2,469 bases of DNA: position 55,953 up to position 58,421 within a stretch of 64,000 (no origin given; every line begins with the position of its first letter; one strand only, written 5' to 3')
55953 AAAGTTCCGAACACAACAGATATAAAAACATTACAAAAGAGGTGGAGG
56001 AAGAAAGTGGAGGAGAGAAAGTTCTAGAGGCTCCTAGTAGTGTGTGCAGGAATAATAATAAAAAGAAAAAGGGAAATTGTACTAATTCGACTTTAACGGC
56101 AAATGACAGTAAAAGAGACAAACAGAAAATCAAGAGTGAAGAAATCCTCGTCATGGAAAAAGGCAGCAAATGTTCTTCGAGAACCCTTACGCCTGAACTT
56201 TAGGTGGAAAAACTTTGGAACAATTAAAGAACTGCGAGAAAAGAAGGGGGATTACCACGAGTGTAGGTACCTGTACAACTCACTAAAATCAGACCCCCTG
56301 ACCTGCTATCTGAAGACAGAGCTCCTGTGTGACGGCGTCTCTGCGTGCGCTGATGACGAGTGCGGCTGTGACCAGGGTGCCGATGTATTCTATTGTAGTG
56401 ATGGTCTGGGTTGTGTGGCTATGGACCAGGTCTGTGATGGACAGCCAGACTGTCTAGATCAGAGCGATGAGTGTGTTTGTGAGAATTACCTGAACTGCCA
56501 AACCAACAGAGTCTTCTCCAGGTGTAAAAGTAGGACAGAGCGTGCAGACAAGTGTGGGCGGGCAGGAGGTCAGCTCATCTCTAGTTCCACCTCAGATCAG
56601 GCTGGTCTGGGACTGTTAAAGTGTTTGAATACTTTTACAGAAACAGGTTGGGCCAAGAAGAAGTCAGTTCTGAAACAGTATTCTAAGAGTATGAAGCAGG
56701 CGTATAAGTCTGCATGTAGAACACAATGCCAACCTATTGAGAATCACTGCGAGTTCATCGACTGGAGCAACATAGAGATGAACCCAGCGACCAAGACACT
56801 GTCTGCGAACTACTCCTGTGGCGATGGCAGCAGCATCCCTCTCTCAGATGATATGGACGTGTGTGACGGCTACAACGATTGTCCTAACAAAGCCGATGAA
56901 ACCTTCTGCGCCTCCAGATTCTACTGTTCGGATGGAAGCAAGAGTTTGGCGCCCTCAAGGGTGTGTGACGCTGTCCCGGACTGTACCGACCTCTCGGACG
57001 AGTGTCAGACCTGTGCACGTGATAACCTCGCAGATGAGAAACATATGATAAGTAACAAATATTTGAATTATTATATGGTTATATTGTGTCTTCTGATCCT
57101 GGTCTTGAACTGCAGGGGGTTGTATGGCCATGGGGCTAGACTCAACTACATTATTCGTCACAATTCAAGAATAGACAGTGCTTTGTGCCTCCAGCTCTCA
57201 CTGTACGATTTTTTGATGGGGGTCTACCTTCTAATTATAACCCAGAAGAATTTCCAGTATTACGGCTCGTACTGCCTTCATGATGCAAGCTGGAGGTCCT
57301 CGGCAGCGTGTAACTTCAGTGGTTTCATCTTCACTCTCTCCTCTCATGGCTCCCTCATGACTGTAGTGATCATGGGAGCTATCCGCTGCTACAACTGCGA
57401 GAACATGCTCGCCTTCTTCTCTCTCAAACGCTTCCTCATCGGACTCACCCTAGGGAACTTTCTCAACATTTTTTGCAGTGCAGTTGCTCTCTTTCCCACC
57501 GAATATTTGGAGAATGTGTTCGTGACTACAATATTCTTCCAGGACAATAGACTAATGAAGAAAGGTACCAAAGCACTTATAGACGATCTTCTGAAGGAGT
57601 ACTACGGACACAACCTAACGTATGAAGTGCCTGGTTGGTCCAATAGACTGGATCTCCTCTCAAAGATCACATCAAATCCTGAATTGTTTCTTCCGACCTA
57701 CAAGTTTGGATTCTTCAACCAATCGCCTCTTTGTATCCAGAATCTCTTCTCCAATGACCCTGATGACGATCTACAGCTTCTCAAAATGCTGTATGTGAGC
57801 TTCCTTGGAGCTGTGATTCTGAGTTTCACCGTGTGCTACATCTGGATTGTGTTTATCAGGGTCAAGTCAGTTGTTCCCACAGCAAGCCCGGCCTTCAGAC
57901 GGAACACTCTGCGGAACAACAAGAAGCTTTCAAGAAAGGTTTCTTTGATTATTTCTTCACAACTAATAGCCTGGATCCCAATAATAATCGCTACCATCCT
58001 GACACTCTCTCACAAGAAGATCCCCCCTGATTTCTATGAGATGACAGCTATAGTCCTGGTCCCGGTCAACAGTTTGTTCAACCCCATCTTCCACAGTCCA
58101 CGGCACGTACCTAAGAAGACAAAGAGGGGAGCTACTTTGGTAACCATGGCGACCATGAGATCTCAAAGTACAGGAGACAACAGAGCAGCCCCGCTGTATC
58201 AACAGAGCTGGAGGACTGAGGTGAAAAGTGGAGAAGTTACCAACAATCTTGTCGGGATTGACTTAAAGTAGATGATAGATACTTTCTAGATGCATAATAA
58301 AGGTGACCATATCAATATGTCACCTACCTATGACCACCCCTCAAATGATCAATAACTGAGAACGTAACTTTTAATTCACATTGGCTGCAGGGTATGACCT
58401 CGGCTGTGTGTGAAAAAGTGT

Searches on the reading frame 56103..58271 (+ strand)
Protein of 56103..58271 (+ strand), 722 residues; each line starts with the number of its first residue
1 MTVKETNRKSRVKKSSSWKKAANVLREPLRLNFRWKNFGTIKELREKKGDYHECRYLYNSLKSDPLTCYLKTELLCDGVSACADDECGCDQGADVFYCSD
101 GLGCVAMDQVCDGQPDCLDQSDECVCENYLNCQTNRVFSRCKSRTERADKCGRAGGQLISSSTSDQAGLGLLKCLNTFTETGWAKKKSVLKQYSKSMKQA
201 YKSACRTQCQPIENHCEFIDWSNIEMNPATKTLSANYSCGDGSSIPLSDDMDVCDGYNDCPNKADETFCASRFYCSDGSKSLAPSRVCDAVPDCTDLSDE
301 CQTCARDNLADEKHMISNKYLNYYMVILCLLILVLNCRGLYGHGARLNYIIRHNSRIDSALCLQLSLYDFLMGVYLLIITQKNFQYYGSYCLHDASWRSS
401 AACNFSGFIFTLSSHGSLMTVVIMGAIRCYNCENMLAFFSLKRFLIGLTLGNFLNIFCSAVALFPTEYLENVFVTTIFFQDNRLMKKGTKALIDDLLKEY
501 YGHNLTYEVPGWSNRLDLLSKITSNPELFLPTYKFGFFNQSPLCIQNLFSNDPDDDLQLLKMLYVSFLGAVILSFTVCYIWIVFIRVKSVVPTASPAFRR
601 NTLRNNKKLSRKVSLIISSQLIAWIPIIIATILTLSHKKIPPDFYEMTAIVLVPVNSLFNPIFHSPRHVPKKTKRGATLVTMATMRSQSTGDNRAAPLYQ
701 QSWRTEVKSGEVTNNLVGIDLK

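Call 12: find_encoding_contigs(protein=window:56103-58271:+, flank=10000, max_places=6)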
Protein window:56103-58271:+ (722 aa): no gene with exactly this product is on record in the collection.

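Call 35: search_protein_families(library=pfam, proteins=[window:56103-58271:+], max_evalue=0.001)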
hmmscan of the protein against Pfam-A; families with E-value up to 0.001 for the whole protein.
window:56103-58271:+ (722 aa): 2 families
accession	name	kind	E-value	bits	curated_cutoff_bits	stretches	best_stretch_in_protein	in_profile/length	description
PF00057.23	Ldl_recept_a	-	2e-08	34.7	24.1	1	93-126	5-37/37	Low-density lipoprotein receptor domain class A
PF00001.26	7tm_1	-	0.00017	21.6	30.5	1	557-663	149-259/260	7 transmembrane receptor (rhodopsin family)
